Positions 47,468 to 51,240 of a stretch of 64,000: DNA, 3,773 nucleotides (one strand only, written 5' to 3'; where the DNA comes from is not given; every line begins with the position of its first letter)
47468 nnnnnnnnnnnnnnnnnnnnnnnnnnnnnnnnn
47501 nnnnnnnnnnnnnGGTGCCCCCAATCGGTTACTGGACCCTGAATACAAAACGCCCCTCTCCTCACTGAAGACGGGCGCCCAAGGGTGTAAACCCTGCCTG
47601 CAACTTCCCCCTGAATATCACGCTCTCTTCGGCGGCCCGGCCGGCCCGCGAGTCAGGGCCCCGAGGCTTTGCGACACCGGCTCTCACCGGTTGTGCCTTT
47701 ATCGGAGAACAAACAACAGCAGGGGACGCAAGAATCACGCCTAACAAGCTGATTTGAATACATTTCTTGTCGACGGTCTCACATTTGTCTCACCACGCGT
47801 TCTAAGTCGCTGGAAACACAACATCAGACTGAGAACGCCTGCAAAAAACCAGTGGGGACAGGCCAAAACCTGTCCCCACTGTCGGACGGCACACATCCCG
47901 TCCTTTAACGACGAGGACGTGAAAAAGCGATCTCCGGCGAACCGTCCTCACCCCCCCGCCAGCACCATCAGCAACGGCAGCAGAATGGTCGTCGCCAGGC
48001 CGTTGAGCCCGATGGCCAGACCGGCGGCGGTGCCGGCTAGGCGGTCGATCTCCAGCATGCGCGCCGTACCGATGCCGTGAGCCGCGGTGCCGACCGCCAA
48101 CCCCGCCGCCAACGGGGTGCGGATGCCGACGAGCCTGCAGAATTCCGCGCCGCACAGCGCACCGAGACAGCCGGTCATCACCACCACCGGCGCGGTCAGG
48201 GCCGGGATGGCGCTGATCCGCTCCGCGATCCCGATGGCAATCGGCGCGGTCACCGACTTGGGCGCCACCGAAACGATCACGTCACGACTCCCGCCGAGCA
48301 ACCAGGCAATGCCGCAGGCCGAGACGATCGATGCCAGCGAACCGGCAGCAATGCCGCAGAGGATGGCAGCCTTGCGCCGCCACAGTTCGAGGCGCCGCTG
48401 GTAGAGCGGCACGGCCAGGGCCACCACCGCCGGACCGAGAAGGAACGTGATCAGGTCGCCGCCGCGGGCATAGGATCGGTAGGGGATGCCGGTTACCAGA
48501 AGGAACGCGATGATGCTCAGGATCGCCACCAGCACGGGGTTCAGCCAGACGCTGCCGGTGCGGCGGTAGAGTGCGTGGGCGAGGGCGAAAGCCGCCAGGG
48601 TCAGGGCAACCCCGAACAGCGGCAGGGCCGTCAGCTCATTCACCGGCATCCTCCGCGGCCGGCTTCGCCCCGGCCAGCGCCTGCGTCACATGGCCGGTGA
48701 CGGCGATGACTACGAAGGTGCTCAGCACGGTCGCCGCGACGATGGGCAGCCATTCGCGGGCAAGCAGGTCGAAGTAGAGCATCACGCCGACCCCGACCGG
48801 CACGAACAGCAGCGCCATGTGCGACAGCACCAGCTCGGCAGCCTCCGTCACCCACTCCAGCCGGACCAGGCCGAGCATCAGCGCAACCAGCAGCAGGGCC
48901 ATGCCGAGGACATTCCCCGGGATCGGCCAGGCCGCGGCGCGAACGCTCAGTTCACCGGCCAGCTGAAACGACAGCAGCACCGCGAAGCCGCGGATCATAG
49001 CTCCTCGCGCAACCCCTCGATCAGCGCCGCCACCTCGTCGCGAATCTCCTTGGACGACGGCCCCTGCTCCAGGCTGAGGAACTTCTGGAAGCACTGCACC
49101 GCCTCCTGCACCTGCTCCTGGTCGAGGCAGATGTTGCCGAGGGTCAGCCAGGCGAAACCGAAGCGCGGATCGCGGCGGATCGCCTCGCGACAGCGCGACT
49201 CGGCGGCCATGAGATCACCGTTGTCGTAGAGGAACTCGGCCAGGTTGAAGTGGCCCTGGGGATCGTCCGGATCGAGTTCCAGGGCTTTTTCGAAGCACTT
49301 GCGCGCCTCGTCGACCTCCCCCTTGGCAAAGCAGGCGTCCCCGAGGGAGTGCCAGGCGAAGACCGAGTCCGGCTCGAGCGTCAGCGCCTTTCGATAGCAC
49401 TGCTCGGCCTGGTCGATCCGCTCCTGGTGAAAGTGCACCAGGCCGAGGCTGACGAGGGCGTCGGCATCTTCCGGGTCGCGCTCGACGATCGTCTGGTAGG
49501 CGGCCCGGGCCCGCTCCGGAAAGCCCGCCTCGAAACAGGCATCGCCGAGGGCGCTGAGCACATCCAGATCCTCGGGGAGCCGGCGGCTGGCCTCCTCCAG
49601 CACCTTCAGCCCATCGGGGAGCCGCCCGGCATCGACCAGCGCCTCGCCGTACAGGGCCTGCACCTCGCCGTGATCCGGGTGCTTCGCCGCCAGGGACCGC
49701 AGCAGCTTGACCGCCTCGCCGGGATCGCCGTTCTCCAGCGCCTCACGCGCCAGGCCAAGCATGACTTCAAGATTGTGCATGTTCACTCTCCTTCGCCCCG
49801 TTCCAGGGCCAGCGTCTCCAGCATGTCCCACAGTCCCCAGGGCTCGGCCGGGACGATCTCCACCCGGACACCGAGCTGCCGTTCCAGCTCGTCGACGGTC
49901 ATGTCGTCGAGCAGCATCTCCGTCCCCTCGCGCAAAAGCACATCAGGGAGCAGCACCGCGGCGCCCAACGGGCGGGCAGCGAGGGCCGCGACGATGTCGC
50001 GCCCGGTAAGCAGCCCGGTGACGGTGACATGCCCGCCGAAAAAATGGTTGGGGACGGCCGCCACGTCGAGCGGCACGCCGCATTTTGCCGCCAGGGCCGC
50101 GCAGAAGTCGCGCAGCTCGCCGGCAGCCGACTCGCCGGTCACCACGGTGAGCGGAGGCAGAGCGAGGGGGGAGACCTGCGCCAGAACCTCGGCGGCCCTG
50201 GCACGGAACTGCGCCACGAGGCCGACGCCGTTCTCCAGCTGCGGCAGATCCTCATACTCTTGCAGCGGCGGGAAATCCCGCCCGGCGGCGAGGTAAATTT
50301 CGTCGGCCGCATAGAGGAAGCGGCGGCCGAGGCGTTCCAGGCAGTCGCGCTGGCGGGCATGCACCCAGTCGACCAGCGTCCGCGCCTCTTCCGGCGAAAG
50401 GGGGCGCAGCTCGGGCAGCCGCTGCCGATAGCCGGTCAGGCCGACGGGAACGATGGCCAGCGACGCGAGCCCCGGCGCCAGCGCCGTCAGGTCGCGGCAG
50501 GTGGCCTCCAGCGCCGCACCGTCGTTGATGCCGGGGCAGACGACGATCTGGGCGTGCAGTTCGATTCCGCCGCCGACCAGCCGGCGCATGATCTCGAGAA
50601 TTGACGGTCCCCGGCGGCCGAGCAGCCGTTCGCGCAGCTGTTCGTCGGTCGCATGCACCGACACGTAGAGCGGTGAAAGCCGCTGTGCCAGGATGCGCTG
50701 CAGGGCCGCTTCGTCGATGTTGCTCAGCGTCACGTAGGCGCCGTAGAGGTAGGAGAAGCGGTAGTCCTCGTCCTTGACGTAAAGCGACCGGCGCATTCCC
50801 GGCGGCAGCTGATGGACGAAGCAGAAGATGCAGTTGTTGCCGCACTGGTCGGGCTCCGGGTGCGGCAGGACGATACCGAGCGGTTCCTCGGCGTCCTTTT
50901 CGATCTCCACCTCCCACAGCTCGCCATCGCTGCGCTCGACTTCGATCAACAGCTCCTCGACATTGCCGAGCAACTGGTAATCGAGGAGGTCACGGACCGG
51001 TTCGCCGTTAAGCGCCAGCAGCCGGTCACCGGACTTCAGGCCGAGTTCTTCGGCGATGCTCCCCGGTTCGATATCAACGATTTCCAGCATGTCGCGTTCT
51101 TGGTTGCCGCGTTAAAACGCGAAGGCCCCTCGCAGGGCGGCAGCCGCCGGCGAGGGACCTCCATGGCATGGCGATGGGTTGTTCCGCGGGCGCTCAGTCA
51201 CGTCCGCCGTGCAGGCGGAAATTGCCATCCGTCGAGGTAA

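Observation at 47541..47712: GEMM-I (cyclic-dinucleotide) riboswitch plus terminator in the leader of the 2420-aa adhesin gene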

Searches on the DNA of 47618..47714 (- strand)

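Call 54: build_rna_model(alignment_id=A1, structure=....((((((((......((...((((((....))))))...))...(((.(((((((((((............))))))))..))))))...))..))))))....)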
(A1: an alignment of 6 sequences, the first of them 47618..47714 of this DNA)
Model R1 built from alignment A1 (6 sequences, 107 columns); structure: as given.
model positions 104; base pairs 30; branch points 1; effective number of sequences 1.05; information 0.59 bits per position. Calibrated on 0.2 Mb of random sequence (short: E-values are rough).
structure used (alignment columns):
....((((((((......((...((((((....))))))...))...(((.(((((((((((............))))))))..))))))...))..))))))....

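Call 55: search_with_rna_model(model_id=R1, sources=[window, L001, L002, L003, L004, L005, L006, L007, L008, L009, L010, L082, L083, L084, L085, L086, L087, L088, L089, L090, L091, L092, L093, L094, L095, L096, L097, L098, L099, L100, L101, L102, L103, L104, L105, L106, L107, L108, L109, L110, L111, L112, L113, L114, L115, L116, L117], max_evalue=1)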
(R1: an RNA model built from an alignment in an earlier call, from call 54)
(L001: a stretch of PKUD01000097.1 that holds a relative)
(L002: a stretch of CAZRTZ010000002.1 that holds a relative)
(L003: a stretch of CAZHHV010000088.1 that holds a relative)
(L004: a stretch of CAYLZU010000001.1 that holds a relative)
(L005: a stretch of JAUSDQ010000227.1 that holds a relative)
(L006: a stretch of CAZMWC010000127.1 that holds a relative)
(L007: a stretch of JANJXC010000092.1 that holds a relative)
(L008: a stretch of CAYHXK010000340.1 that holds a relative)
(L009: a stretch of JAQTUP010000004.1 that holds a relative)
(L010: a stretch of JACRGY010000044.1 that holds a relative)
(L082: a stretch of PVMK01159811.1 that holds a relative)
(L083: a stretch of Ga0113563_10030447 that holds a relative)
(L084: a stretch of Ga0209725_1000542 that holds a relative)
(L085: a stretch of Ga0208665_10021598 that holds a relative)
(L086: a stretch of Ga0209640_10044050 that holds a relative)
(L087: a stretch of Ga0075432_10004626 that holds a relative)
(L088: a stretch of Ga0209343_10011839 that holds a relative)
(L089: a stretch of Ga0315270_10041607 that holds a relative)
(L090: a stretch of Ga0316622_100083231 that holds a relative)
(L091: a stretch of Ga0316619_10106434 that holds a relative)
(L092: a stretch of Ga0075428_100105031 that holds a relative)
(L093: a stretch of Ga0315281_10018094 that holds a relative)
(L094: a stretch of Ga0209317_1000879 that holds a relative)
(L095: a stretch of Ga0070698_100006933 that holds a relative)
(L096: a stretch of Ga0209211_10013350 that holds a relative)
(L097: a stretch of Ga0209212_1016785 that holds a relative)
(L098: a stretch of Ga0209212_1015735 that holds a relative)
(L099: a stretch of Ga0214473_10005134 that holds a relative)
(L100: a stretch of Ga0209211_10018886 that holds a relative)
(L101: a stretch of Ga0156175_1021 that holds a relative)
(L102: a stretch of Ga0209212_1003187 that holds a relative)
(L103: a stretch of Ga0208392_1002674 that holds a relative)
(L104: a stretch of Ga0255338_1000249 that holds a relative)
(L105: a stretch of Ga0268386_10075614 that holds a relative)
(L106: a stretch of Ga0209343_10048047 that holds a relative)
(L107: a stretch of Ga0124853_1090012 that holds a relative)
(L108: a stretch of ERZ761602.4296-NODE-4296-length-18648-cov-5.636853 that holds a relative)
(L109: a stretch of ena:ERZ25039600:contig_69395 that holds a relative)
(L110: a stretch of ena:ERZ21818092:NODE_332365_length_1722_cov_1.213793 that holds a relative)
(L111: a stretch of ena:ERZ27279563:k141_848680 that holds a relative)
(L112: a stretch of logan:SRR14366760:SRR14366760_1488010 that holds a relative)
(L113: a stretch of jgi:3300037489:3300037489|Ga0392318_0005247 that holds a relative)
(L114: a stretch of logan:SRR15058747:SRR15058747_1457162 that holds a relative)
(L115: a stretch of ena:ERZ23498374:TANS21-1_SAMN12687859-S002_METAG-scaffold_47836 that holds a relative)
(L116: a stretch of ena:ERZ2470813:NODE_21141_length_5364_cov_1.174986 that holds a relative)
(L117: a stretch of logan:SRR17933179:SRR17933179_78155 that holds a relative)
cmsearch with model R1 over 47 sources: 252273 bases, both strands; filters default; matches with E-value up to 1: 10.
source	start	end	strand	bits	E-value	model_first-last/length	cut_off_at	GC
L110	54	157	+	121.1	2.6e-32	1-104/104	no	0.56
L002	337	440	+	113.4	4.7e-30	1-104/104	no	0.59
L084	1142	1245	+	113.4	4.7e-30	1-104/104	no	0.59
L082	1171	1274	+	112.7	7.5e-30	1-104/104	no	0.6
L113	827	930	+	108.3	1.4e-28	1-104/104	no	0.52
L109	1212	1316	+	107.2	3.1e-28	1-104/104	no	0.53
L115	285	386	+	96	5.6e-25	1-104/104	no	0.61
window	47619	47713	-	92.7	5.3e-24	1-104/104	no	0.67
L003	1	77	-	17.9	0.041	1-80/104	3'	0.3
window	3835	3927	+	16.4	0.11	1-104/104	no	0.69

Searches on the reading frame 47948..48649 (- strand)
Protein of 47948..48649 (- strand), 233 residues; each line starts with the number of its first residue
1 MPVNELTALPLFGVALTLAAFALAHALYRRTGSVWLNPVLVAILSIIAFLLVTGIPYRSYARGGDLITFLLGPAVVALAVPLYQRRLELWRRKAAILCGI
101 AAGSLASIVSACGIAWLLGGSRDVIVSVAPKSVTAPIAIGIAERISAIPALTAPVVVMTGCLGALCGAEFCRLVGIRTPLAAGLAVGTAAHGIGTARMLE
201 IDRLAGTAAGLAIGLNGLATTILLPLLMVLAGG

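Call 7: search_protein_families(library=pfam, proteins=[window:47948-48649:-], max_evalue=0.01)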
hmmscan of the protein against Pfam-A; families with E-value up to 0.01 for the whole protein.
window:47948-48649:- (233 aa): 1 family
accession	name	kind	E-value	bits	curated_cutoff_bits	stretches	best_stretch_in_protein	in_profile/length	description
PF04172.21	LrgB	-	1.8e-74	250.2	25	1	17-228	1-212/214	LrgB-like family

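Call 8: find_encoding_contigs(protein=window:47948-48649:-, flank=3000, max_places=6)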
Protein window:47948-48649:- (233 aa): no gene with exactly this product is on record in the collection.

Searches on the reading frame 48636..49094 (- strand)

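Call 7: search_protein_families(library=pfam, proteins=[window:48636-49094:-], max_evalue=0.01)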
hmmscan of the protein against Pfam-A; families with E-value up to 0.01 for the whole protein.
window:48636-49094:- (152 aa): 1 family
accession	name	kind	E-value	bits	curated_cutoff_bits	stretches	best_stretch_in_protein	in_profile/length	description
PF03788.19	LrgA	-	1.5e-31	108.6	28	1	44-136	1-93/94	LrgA family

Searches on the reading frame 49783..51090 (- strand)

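Call 7: search_protein_families(library=pfam, proteins=[window:49783-51090:-], max_evalue=0.01)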
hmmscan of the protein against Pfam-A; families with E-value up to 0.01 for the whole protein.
window:49783-51090:- (435 aa): 6 families
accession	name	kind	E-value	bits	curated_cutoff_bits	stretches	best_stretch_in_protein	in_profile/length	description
PF04459.17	DUF512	-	2.2e-63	213.7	25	1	214-413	1-200/202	Protein of unknown function (DUF512)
PF19238.5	Radical_SAM_2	-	1.1e-55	187.9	26.7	1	65-210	1-150/151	Radical SAM-like domain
PF17820.7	PDZ_6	-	7.5e-10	38.8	27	1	4-39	2-37/54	PDZ domain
PF00595.29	PDZ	-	0.00023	21.9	23.2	1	4-35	29-60/81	PDZ domain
PF04055.27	Radical_SAM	-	0.00038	21.1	29.5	0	125-192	89-158/166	Radical SAM superfamily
PF19135.5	DUF5818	-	0.00068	19.6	27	0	341-371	23-53/57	Protein of unknown function (DUF5818)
